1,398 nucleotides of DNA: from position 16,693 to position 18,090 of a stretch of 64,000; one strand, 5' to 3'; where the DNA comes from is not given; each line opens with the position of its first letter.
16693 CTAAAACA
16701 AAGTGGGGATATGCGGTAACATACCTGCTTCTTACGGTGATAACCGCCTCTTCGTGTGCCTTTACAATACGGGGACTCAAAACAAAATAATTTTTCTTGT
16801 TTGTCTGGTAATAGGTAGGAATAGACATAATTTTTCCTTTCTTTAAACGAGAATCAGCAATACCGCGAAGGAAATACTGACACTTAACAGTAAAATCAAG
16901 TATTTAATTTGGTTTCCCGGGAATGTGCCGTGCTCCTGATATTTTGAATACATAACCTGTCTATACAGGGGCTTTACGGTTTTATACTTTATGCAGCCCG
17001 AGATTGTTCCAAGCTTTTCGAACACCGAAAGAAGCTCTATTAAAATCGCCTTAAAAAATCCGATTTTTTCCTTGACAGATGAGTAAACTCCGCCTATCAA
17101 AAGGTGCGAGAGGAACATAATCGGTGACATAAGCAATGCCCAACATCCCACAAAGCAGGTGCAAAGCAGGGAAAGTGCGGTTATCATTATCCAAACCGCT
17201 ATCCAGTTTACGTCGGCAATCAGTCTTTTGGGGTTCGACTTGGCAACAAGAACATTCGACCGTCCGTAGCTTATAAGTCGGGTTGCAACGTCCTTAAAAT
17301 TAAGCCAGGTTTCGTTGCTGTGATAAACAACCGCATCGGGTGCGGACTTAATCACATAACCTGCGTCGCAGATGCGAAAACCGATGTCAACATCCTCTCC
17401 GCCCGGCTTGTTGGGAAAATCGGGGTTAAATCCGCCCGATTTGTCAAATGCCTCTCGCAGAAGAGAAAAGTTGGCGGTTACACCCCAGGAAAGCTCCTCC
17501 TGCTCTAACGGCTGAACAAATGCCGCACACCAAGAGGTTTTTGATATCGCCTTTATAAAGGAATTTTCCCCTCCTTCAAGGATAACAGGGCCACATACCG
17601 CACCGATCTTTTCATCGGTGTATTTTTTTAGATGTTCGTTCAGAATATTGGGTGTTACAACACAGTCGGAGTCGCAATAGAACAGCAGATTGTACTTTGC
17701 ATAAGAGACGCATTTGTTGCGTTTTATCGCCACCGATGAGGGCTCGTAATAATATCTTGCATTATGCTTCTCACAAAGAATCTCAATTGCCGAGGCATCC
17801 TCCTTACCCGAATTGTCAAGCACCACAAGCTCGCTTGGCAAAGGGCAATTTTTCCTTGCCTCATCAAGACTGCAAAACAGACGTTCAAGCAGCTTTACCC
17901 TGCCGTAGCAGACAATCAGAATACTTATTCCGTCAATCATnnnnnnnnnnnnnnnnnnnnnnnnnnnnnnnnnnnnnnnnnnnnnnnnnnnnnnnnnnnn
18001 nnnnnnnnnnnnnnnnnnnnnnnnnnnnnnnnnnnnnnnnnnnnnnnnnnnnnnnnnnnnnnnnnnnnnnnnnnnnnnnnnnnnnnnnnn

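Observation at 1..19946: Seventeen-gene single-promoter operon in which eight genes are radical-SAM enzymes embedded in glycan/polyprenyl chemistry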

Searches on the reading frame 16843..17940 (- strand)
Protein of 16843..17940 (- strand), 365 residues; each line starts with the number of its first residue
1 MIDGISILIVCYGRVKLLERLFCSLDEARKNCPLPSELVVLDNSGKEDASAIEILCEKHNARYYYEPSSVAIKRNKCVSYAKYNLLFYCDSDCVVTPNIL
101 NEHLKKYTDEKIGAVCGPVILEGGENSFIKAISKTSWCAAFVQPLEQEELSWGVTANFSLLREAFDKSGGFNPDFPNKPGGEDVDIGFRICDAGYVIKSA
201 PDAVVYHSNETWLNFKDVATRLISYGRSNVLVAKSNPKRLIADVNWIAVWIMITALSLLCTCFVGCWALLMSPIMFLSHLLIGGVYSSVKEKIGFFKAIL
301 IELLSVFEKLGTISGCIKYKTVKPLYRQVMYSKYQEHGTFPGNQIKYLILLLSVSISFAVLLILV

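Call 5: search_protein_families(library=pfam, proteins=[window:16843-17940:-], max_evalue=0.01)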
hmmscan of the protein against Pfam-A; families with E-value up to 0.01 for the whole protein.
window:16843-17940:- (365 aa): 6 families
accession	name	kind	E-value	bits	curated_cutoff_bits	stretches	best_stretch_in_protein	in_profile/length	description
PF00535.33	Glycos_transf_2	-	5.2e-12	46.5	23.3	1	6-163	1-162/168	Glycosyl transferase family 2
PF13632.12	Glyco_trans_2_3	-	5.1e-11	43.2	27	1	89-282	5-192/198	Glycosyl transferase family group 2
PF10111.15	Glyco_tranf_2_2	-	1.8e-10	41.2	27.3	1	37-216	31-226/276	Glycosyltransferase like family 2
PF13506.12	Glyco_transf_21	-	6.8e-07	29.3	21.7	1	77-223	25-170/174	Glycosyl transferase family 21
PF13641.12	Glyco_tranf_2_3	-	2.7e-05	24.7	27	1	5-211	3-215/230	Glycosyltransferase like family 2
PF02709.20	Glyco_transf_7C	-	0.0047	17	23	1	156-201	22-66/78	N-terminal domain of galactosyltransferase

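Call 8: search_protein_families(library=ncbifam, proteins=[window:16843-17940:-], max_evalue=0.001)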
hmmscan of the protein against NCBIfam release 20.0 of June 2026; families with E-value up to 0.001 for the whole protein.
window:16843-17940:- (365 aa): 4 families
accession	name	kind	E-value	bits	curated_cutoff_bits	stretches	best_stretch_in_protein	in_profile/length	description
NF041875.1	EPS_EpsD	equivalog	1.2e-19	70.9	370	1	5-242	1-240/325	exopolysaccharide biosynthesis glycosyltransferase EpsD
TIGR03965.1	mycofact_glyco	equivalog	1.8e-18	66.7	280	1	5-261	76-330/467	mycofactocin biosynthesis glycosyltransferase MftF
NF038299.1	EPS_HpsN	equivalog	3.6e-10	39.3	425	1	5-225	3-238/317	hormogonium polysaccharide biosynthesis glycosyltransferase HpsN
TIGR03472.1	HpnI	equivalog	0.00032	19.6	310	1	79-290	123-325/373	bacteriohopanetetrol glucosamine biosynthesis glycosyltransferase HpnI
